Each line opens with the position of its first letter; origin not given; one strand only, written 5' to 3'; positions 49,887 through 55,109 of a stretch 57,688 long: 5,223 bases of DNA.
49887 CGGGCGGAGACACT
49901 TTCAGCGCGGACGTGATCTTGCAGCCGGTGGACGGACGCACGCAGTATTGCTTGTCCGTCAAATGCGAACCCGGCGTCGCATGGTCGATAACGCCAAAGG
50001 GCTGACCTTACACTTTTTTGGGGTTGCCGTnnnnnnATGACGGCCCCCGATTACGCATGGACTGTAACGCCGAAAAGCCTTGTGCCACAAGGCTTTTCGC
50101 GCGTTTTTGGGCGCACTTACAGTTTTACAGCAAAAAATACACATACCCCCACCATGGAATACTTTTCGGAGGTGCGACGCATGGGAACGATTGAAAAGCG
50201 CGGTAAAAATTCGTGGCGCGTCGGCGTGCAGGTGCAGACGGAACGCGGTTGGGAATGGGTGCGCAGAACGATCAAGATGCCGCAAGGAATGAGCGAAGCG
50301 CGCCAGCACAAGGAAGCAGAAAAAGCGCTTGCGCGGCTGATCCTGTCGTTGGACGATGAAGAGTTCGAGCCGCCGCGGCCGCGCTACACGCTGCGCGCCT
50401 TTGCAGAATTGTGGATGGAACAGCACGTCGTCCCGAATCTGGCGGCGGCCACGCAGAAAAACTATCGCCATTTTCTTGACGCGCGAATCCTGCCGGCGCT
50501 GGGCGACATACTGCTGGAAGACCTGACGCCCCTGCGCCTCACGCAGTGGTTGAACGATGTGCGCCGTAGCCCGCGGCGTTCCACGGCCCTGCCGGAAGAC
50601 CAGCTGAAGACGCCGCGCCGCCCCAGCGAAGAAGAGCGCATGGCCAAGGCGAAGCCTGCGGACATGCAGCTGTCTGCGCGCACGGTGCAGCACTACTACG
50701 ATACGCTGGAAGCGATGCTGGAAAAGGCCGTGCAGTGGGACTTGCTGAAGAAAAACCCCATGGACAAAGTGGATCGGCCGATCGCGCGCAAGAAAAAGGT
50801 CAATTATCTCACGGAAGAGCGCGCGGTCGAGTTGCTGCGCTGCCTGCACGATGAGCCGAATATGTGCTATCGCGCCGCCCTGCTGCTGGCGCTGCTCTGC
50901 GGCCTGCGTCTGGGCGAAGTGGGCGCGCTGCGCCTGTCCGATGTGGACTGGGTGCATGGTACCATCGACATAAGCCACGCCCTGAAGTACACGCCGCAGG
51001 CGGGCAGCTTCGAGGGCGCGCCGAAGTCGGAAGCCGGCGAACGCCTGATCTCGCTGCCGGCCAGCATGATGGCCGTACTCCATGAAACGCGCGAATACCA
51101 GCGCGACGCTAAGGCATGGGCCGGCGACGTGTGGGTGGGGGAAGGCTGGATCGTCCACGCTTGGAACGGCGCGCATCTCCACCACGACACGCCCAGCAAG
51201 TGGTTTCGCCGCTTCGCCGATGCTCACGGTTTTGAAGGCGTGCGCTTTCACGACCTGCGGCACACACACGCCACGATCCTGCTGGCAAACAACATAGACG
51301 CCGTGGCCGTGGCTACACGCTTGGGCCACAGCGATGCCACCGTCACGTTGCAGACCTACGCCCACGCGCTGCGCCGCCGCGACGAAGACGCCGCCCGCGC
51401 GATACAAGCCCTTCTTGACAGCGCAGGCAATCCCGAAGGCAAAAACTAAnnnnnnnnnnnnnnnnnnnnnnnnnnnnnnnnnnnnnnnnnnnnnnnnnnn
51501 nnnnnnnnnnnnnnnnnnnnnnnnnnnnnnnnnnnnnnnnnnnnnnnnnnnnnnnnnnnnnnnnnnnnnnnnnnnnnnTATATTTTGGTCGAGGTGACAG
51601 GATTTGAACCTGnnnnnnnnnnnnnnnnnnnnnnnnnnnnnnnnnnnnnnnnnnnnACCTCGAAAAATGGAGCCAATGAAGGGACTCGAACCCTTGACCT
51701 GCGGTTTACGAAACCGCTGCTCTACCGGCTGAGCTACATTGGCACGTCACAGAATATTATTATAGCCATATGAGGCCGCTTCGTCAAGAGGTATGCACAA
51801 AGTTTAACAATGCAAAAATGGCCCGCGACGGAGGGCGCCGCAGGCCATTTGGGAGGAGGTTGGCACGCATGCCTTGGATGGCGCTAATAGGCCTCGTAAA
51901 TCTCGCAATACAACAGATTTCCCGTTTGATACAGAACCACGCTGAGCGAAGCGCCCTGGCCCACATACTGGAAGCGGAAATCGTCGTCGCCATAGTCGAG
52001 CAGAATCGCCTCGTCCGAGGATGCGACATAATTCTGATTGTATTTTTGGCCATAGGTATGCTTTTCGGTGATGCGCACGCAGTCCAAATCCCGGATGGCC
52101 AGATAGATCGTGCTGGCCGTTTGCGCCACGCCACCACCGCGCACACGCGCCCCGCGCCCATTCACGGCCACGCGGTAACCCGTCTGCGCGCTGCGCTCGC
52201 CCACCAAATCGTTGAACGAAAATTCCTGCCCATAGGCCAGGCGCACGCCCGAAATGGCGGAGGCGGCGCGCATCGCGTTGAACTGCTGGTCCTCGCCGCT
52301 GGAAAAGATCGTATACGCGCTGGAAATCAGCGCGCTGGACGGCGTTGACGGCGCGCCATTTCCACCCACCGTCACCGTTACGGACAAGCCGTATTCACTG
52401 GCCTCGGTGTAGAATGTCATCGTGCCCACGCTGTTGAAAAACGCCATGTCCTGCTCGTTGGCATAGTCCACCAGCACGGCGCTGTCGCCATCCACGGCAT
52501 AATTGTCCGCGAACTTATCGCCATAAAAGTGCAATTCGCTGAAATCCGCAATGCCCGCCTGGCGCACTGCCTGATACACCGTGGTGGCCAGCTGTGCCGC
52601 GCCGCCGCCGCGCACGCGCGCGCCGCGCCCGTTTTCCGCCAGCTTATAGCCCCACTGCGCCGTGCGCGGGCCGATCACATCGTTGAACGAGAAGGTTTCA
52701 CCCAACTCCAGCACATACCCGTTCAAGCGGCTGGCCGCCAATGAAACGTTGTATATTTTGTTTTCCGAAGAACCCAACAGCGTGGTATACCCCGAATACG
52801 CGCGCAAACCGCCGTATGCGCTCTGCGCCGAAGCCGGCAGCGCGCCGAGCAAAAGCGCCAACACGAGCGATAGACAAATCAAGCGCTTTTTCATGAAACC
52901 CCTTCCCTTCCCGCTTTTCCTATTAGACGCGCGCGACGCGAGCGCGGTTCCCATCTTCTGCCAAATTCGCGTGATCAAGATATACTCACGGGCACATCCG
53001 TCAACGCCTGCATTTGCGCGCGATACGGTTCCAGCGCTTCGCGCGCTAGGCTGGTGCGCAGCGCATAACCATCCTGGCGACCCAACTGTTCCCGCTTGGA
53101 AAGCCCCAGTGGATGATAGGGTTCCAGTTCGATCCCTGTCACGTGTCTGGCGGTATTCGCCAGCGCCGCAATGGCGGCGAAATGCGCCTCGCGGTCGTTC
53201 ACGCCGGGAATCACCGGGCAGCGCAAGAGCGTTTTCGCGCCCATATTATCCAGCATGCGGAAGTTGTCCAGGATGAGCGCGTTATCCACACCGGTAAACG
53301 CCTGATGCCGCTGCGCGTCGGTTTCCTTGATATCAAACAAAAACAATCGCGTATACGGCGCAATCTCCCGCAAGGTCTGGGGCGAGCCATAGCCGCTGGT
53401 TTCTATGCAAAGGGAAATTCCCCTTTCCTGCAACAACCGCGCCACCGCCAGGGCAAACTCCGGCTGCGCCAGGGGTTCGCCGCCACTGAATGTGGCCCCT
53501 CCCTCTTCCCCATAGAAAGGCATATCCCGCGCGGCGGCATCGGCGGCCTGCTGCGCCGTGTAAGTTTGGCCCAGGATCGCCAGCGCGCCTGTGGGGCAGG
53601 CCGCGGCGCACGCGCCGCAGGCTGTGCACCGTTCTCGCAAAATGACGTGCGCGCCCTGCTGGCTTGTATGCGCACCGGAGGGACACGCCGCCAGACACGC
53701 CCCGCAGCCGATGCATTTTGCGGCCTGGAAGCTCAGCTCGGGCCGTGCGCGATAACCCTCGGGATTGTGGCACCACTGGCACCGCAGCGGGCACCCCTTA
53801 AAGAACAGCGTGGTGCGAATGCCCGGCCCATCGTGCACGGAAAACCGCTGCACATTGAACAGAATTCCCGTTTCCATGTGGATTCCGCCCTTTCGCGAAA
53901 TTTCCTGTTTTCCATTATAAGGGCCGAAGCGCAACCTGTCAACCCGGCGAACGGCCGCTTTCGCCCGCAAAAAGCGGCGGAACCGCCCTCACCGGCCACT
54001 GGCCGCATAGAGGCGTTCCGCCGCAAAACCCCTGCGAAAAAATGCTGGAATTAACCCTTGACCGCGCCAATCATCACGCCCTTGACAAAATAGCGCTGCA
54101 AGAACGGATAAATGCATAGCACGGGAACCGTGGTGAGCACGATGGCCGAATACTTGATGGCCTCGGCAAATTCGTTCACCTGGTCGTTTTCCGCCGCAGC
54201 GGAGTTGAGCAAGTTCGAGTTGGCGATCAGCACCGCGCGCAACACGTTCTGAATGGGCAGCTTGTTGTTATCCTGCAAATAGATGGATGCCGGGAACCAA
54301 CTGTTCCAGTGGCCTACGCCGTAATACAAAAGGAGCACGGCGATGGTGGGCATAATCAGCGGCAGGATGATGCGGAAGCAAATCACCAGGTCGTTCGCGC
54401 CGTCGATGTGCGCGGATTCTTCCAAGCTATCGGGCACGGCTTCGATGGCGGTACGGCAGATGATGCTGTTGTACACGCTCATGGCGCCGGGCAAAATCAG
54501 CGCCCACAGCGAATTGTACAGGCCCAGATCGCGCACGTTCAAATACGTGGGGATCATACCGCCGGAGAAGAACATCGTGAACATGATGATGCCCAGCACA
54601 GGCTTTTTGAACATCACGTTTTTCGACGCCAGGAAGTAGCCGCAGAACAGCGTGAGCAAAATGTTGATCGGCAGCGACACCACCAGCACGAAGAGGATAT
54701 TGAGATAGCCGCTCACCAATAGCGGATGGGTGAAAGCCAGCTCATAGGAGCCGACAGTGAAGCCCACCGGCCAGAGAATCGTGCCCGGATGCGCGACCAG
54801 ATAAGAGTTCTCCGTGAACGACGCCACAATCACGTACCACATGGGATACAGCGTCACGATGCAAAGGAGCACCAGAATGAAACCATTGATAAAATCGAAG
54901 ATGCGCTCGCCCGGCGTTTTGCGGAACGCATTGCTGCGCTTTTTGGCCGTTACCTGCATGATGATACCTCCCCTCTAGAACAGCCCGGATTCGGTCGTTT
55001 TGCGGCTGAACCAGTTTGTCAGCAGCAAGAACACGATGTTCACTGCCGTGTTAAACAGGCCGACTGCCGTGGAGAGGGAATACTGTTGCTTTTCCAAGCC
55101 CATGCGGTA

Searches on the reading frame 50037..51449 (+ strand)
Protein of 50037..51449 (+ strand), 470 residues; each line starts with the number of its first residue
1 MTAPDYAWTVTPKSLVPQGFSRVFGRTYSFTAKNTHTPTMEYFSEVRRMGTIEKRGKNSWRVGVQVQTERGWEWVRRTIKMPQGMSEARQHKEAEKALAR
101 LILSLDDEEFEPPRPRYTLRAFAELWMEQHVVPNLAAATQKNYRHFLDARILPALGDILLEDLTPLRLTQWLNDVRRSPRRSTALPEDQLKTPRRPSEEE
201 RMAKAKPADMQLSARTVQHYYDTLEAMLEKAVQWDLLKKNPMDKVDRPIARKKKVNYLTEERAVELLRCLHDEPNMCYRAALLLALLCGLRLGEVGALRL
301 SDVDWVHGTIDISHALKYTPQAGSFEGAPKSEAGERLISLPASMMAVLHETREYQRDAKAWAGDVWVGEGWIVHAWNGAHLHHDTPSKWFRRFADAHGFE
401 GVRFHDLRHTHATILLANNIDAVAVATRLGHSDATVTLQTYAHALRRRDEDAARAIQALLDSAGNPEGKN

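Call 89: search_protein_families(library=pfam, proteins=[window:50037-51449:+], max_evalue=0.05)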
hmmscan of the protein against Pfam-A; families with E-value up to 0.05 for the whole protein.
window:50037-51449:+ (470 aa): 4 families
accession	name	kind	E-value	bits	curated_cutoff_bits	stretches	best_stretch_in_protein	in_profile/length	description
PF00589.27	Phage_integrase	-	3.1e-22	79.6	27.1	1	257-445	2-169/172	Phage integrase family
PF14659.12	Phage_int_SAM_3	-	1.6e-10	41.5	22.6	1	118-174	1-56/58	Phage integrase, N-terminal SAM-like domain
PF22022.2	Phage_int_M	-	0.0019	18.8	27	1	120-184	2-65/96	Phage integrase central domain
PF13102.12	Phage_int_SAM_5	-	0.0089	16.8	22.3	1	211-243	62-94/98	Phage integrase SAM-like domain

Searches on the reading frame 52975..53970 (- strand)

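Call 71: search_protein_families(library=pfam, proteins=[window:52975-53970:-], max_evalue=0.001)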
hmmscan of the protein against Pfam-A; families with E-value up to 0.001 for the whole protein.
window:52975-53970:- (331 aa): 14 families
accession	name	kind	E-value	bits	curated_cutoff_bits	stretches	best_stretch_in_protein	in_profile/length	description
PF04055.27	Radical_SAM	-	3.9e-17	63.3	29.5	1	145-261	35-158/166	Radical SAM superfamily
PF00037.32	Fer4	-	1e-13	50.9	21.1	2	109-130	2-23/24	4Fe-4S binding domain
PF12838.12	Fer4_7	-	4.4e-12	46.7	27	2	85-129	1-52/52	4Fe-4S dicluster domain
PF12837.12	Fer4_6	-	7.9e-12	45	25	2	81-100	4-23/24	4Fe-4S binding domain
PF13353.11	Fer4_12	-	2.5e-11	44.5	22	1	47-196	2-94/137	4Fe-4S single cluster domain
PF13237.11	Fer4_10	-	6.3e-11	42.5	25.5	1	81-126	4-53/53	4Fe-4S dicluster domain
PF13187.11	Fer4_9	-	8.1e-10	39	27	1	85-129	1-51/52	4Fe-4S dicluster domain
PF12797.12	Fer4_2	-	2.4e-09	37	24.5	2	83-98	7-22/22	4Fe-4S binding domain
PF14697.11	Fer4_21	-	2.6e-08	34.3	35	1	83-129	5-56/59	4Fe-4S dicluster domain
PF12800.12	Fer4_4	-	3.1e-07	30.6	24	0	84-99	2-17/17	4Fe-4S binding domain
PF13484.11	Fer4_16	-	4e-07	31.1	30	0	114-132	1-19/66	4Fe-4S double cluster binding domain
PF13183.11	Fer4_8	-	4.1e-07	30.9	27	0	83-128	2-67/68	4Fe-4S dicluster domain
PF25160.1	LdpA_Fe-S-bd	-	4.8e-05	23.5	27.6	0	109-130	22-43/49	LdpA Fe-S cluster-binding domain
PF13534.11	Fer4_17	-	0.00044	21.2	22.2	0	85-107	1-23/61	4Fe-4S dicluster domain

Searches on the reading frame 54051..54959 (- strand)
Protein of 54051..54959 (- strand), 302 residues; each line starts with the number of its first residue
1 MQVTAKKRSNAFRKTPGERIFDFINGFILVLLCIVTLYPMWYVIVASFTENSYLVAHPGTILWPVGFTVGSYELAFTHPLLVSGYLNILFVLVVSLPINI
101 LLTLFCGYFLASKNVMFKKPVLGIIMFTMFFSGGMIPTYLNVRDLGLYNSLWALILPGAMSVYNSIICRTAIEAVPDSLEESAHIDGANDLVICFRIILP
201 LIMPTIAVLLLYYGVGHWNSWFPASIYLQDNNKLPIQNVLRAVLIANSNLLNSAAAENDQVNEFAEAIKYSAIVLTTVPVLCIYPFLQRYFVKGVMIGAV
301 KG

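Call 71: search_protein_families(library=pfam, proteins=[window:54051-54959:-], max_evalue=0.001)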
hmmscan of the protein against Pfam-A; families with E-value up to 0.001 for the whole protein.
window:54051-54959:- (302 aa): 1 family
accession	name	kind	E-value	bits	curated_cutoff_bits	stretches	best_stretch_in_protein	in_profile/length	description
PF00528.27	BPD_transp_1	-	5e-11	43.1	26.4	1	83-295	17-182/184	Binding-protein-dependent transport system inner membrane component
